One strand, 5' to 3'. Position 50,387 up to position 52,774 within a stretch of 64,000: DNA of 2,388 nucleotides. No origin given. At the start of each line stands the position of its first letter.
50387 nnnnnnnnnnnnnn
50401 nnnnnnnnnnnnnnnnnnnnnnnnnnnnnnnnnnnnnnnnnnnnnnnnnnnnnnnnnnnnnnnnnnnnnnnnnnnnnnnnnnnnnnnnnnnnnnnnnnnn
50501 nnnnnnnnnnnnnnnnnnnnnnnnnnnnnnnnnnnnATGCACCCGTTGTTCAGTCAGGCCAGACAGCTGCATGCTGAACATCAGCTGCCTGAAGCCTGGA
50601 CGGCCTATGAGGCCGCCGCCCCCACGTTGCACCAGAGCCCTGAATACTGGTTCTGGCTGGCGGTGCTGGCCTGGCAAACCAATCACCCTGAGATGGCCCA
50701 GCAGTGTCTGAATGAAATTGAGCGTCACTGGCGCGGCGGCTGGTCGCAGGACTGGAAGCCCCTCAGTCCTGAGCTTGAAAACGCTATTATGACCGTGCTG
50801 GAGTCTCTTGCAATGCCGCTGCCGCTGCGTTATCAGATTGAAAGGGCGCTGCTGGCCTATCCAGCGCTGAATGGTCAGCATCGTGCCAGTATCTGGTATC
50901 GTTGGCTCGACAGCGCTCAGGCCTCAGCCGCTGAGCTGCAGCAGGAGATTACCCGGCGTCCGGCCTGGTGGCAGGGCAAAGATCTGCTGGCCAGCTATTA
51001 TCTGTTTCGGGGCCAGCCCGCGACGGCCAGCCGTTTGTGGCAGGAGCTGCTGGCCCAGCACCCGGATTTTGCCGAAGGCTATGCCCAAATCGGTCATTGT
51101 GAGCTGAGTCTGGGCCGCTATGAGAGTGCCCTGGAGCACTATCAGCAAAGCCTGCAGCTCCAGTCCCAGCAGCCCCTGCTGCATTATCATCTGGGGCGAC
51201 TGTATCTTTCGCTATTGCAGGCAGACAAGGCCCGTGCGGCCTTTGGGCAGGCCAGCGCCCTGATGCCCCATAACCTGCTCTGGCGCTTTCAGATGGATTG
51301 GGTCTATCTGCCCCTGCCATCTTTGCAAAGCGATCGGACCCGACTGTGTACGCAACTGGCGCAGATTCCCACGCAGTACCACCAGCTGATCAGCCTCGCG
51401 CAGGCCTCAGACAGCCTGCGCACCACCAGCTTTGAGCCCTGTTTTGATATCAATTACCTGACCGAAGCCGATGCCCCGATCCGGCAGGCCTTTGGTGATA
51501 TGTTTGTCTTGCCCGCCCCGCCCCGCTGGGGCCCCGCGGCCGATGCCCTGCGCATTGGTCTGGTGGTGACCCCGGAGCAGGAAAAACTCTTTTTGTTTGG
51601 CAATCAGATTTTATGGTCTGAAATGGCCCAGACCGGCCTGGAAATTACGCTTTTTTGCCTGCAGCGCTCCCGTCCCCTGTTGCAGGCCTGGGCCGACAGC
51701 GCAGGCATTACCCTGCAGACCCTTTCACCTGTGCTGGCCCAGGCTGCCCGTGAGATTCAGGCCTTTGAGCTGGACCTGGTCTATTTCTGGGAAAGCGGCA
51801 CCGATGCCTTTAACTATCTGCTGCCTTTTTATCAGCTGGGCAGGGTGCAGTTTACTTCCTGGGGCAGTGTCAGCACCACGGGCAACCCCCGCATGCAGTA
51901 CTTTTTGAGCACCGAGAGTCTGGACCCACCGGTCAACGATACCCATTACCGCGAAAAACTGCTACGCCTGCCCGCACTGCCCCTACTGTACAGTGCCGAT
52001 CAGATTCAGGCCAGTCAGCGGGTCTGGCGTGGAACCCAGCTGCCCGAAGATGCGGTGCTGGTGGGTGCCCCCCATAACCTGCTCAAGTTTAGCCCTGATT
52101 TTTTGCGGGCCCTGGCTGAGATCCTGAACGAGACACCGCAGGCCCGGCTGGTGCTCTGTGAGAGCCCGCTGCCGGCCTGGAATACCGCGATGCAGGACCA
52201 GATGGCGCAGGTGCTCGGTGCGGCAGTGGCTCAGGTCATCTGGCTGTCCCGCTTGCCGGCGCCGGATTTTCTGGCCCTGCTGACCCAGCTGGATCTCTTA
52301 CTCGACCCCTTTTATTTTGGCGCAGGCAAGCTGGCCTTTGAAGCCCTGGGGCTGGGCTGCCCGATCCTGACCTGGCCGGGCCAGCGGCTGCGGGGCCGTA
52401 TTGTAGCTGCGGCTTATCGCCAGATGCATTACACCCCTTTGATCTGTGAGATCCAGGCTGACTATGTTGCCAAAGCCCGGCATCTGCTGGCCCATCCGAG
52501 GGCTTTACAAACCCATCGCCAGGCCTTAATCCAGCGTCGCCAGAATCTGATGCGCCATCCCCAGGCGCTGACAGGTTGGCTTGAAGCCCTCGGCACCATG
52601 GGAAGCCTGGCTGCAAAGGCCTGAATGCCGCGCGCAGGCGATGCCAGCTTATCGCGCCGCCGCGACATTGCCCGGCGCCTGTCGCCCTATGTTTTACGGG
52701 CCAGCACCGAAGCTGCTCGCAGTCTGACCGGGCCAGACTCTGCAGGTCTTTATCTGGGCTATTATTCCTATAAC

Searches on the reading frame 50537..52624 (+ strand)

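Call 46: search_protein_families(library=pfam, proteins=[window:50537-52624:+], max_evalue=0.00001)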
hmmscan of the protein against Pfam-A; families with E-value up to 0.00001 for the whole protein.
window:50537-52624:+ (695 aa): 10 families
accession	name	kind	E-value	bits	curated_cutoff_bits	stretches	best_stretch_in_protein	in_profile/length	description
PF07719.23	TPR_2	-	1.8e-14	53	27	0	179-209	1-31/34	Tetratricopeptide repeat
PF13414.12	TPR_11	-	4.5e-11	42.7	26.8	1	189-224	4-39/42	TPR repeat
PF00515.34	TPR_1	-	1.2e-10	41.1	27.8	1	179-209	1-31/34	Tetratricopeptide repeat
PF13181.12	TPR_8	-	2e-10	40.4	25.7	0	179-211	1-33/34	Tetratricopeptide repeat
PF14559.12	TPR_19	-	2.3e-09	37.9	25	0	190-245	2-57/68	Tetratricopeptide repeat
PF13844.12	Glyco_transf_41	-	2.3e-08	33.2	25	1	501-669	363-529/543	Glycosyl transferase family 41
PF13428.12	TPR_14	-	2.7e-08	34.2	23.5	0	149-183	5-39/44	Tetratricopeptide repeat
PF13432.12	TPR_16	-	1.3e-07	32.3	32.7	1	151-213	3-65/65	Tetratricopeptide repeat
PF13424.12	TPR_12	-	3.8e-07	30.6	30.1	0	163-209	28-75/77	Tetratricopeptide repeat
PF13431.12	TPR_17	-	5.6e-06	26.7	24.4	0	167-200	1-34/34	Tetratricopeptide repeat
